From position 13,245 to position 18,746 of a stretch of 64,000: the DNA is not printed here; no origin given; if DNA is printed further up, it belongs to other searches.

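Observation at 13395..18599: Oversized AsmA-family protein (1734 aa) whose C-terminal half is coiled-coil and low-complexity rather than the usual DUF490-type region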

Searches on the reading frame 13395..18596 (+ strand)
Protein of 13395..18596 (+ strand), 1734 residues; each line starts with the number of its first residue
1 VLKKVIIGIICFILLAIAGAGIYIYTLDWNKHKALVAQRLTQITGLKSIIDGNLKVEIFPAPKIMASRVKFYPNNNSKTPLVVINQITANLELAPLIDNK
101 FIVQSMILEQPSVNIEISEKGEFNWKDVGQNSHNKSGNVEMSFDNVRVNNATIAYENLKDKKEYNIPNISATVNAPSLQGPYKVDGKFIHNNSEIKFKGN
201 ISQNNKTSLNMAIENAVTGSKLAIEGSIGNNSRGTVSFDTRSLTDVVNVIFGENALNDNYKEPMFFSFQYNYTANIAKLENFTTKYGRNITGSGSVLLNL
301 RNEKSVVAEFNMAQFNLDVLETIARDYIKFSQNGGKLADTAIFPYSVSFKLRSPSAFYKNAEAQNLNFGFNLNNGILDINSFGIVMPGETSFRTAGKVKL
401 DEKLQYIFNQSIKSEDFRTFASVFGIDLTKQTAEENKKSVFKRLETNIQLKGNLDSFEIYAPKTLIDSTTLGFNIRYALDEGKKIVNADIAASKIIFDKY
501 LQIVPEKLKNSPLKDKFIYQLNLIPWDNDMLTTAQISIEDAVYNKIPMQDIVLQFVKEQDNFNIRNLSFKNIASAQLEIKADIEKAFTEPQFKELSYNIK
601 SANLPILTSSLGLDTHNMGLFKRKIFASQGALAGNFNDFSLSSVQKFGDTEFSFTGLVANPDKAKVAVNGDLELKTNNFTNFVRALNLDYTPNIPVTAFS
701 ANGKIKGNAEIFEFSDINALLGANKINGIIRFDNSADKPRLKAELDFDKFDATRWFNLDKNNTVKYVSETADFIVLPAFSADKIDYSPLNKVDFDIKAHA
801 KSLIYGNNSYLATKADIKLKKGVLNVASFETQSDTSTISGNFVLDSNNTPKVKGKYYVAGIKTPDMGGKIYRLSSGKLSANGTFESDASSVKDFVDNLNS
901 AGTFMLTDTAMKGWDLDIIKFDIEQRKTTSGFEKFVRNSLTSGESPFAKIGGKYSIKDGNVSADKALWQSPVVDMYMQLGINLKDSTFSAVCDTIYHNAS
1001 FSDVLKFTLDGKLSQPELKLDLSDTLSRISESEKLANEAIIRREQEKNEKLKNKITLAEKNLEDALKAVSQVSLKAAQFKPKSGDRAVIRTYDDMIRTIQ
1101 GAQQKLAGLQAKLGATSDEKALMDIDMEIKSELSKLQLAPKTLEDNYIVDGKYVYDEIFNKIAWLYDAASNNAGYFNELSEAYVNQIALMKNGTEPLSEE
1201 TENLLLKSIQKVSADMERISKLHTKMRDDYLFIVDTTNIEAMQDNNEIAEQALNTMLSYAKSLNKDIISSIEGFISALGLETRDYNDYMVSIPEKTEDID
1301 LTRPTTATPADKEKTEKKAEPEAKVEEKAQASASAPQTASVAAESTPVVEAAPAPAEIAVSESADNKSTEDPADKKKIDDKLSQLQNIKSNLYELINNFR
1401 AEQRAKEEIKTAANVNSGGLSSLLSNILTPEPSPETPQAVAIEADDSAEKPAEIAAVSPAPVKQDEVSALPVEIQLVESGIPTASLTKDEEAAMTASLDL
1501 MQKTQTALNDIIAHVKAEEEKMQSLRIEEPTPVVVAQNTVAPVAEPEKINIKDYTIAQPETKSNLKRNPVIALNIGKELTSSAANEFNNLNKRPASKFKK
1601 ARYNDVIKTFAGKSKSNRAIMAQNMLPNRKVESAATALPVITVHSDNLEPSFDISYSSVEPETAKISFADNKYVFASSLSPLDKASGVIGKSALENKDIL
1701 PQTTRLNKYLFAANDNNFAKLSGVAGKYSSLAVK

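Call 5: search_protein_families(library=pfam, proteins=[window:13395-18596:+], max_evalue=1)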
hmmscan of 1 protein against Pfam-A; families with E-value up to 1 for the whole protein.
window:13395-18596:+ (1734 aa): 4 families
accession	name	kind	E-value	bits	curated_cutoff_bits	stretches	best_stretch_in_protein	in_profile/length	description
PF05170.20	AsmA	-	1.1e-21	77.7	29.8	1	3-208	6-215/607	AsmA family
PF05359.17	DUF748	-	8.7e-13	47.7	50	1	76-215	80-225/1037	Domain of Unknown Function (DUF748)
PF21289.3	EDC4_C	-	0.16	12.2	27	1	1202-1260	48-106/121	Enhancer of mRNA-decapping protein 4, C-terminal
PF21770.3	MgtC_SapB_C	-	0.2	12.7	27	0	550-584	17-50/77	MGTC/SAPB C-terminal domain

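Call 6: search_protein_families(library=ncbifam, proteins=[window:13395-18596:+], max_evalue=1)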
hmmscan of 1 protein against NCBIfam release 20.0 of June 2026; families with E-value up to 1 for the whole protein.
window:13395-18596:+ (1734 aa): 0 families

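Call 10: find_homologous_proteins(query=window:13395-18596:+)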
Query window:13395-18596:+ (1734 aa): 64 proteins with E <= 0.001 among 8000 candidates.
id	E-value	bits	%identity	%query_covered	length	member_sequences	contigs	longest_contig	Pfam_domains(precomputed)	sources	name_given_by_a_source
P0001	0.0e+0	3768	100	100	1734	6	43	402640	PF05359.17,PF05170.21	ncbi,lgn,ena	-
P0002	0.0e+0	2698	72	100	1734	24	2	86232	PF05359.17,PF05170.21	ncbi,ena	-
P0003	0.0e+0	2691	71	100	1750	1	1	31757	PF05359.17,PF05170.21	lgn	-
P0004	0.0e+0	2627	71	100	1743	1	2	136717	PF05359.17,PF05170.21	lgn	-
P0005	0.0e+0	2596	69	100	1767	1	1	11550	PF05359.17,PF05170.21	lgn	-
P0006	0.0e+0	2102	57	100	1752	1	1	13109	PF05359.17,PF05170.21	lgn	-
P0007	0.0e+0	2075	57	100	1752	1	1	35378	PF05359.17,PF05170.21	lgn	-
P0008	0.0e+0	1851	52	100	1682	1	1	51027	PF05170.21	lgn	-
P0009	0.0e+0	1769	49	100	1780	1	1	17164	PF05359.17,PF05170.21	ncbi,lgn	-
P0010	0.0e+0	1573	47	100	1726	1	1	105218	PF05359.17,PF05170.21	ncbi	-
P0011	0.0e+0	1560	45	100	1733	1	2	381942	PF05170.21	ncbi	-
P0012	0.0e+0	1544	44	100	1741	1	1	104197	PF05170.21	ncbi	-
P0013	0.0e+0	1467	44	100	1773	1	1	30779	PF05170.21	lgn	-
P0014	0.0e+0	1452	42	100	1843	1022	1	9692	PF05170.21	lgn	-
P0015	0.0e+0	1435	42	100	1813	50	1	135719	PF05170.21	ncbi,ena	-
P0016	0.0e+0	1431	42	100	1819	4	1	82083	PF05170.21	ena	-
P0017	0.0e+0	1426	44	87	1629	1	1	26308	PF05170.21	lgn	-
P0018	0.0e+0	1405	41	100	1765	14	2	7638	PF05170.21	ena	-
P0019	0.0e+0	1404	41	100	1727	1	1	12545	PF05170.21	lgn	-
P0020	0.0e+0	1399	41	100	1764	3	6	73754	PF05170.21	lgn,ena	-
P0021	0.0e+0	1395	42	100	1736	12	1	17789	PF05170.21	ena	-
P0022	0.0e+0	1391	42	100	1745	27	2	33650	PF05170.21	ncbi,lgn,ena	-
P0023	0.0e+0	1382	41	100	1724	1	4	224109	PF05170.21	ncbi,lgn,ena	-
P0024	0.0e+0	1372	40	100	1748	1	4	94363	PF20548.4,PF05170.21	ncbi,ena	-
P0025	0.0e+0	1372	41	100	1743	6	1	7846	PF20548.4,PF05170.21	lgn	-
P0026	0.0e+0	1357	42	100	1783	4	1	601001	PF05170.21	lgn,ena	-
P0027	0.0e+0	1356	41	100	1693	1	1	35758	PF05170.21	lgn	-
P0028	0.0e+0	1352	25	21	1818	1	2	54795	PF05170.21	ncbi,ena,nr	ncbi:MAG: AsmA family protein [Alphaproteobacteria bacterium]|nr:AsmA family protein [Alphaproteobac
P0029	0.0e+0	1349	47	76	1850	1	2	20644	PF05170.21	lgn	-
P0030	0.0e+0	1349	46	76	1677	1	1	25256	PF05170.21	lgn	-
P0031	0.0e+0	1337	40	100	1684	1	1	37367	PF05170.21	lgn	-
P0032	0.0e+0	1336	44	82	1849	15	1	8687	PF05170.21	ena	-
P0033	0.0e+0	1318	40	100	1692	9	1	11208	PF05170.21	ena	-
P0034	0.0e+0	1310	40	100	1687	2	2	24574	PF05170.21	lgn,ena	-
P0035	0.0e+0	1301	41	100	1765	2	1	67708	PF05170.21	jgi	-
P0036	0.0e+0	1298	39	100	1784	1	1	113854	PF05170.21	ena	-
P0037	0.0e+0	1294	39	100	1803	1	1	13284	PF05170.21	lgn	-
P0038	0.0e+0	1287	46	77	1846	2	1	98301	PF05170.21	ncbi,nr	ncbi:MAG: AsmA family protein [Alphaproteobacteria bacterium]|nr:AsmA family protein [Alphaproteobac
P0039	0.0e+0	1286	45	76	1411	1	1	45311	PF05170.21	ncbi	-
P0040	0.0e+0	1282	44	82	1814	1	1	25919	PF05170.21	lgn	-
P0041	0.0e+0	1270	40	100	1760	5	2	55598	PF05170.21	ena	-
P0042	0.0e+0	1252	45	76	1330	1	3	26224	PF05170.21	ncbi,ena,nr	ncbi:MAG: AsmA family protein [Alphaproteobacteria bacterium]|nr:AsmA family protein [Alphaproteobac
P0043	0.0e+0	1247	39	100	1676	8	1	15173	PF05170.21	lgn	-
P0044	0.0e+0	1246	39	100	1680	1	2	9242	PF05359.17,PF05170.21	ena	-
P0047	0.0e+0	1225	39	100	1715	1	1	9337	PF05170.21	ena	-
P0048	0.0e+0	1221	41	90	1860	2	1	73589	PF05170.21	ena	-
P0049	0.0e+0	1213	44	76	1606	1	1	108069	PF05170.21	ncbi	-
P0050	0.0e+0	1210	45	76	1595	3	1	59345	PF05170.21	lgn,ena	-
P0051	0.0e+0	1205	38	100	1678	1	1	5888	PF05170.21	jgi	jgi:hypothetical protein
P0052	0.0e+0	1195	38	100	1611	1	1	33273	PF05170.21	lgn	-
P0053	0.0e+0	1192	41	79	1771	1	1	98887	PF05170.21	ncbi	-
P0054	0.0e+0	1191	42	75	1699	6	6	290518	PF05170.21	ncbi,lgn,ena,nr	ncbi:MAG: AsmA family protein [Alphaproteobacteria bacterium]|nr:AsmA family protein [Alphaproteobac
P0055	0.0e+0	1168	37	100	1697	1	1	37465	PF05170.21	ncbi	-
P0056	0.0e+0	1166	38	90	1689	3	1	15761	PF05170.21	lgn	-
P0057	0.0e+0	1126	37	99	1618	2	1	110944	PF05170.21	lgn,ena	-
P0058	0.0e+0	1122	40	76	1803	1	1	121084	PF05170.21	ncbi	-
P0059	0.0e+0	1088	40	75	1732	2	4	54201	PF05359.17,PF05170.21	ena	-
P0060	1.1e-18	85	19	34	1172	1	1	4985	PF13116.12,PF05359.17,PF05170.21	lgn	-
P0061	2.2e-15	74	21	23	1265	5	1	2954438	PF05359.17,PF05170.21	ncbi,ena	-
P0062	6.3e-8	49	22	10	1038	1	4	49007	PF13116.12,PF05359.17,PF05170.21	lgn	-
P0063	1.0e-7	48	22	11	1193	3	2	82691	PF05359.17,PF05170.21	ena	-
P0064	4.0e-7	47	23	14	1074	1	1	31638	PF05359.17,PF05170.21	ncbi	-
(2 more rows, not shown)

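Call 52: list_cluster_members(proteins=[P0001, P0087, P0061, P0015])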
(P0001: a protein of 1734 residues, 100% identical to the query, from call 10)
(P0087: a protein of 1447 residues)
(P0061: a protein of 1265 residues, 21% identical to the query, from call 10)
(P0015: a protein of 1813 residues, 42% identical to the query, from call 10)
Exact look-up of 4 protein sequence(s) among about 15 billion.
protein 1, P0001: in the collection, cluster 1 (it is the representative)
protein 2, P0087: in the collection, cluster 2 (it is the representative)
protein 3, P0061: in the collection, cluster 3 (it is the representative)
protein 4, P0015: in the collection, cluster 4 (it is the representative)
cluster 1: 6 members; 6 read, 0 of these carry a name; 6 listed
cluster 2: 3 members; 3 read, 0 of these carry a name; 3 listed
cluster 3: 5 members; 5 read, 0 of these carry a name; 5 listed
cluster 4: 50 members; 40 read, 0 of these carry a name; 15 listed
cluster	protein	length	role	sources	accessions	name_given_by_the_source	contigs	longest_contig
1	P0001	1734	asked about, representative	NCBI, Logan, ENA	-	-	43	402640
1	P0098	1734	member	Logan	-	-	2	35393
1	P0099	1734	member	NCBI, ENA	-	-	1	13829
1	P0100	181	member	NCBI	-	-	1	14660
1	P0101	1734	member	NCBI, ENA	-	-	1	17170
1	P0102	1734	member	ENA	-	-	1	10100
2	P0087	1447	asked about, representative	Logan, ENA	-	-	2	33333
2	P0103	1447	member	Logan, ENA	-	-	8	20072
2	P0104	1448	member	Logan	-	-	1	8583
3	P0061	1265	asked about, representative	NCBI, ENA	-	-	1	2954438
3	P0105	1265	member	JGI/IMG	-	-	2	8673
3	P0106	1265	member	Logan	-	-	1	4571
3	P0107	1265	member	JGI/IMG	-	-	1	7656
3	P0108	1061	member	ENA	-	-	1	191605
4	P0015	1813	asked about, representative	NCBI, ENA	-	-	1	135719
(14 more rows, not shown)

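Call 68: search_protein_families(library=pfam, proteins=[P0061, P0060, P0062, P0063, P0064], max_evalue=0.001)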
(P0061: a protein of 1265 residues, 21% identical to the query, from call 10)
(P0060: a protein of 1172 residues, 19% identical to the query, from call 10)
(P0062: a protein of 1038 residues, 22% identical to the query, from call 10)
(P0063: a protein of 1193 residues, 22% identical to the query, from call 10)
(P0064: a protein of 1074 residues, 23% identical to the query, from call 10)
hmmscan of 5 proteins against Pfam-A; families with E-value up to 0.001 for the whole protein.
P0061 (1265 aa): 3 families
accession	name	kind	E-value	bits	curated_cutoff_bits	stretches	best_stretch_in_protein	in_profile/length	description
PF05170.20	AsmA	-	6.4e-48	164.4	29.8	2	3-215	6-214/607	AsmA family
PF05359.17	DUF748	-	9.7e-12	44.2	50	1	3-490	15-389/1037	Domain of Unknown Function (DUF748)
PF13116.12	YhdP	-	3.6e-05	22.3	46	0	8-192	11-174/1224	YhdP protein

P0060 (1172 aa): 3 families
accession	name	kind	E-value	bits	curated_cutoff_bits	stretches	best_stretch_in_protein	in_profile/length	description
PF05170.20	AsmA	-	1.7e-44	153.1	29.8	2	8-502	2-398/607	AsmA family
PF13116.12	YhdP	-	1e-16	60.6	46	1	8-209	6-203/1224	YhdP protein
PF05359.17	DUF748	-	1.2e-07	30.6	50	1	7-189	11-194/1037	Domain of Unknown Function (DUF748)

P0062 (1038 aa): 3 families
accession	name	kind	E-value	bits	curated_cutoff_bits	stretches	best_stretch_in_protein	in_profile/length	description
PF05170.20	AsmA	-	2.9e-48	165.5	29.8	2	21-510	2-491/607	AsmA family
PF05359.17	DUF748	-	3.3e-12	45.8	50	1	17-795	8-546/1037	Domain of Unknown Function (DUF748)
PF13116.12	YhdP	-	1.3e-10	40.4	46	0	875-925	1122-1171/1224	YhdP protein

P0063 (1193 aa): 2 families
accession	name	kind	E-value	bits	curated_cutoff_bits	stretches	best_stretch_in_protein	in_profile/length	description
PF05170.20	AsmA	-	3.9e-17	62.7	29.8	2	2-144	17-178/607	AsmA family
PF05359.17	DUF748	-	4.8e-08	32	50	1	26-200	47-214/1037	Domain of Unknown Function (DUF748)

P0064 (1074 aa): 2 families
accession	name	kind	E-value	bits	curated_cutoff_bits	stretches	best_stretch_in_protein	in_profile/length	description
PF05170.20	AsmA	-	7.8e-72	243.4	29.8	2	670-950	306-606/607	AsmA family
PF05359.17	DUF748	-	5.3e-14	51.7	50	1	3-661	13-445/1037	Domain of Unknown Function (DUF748)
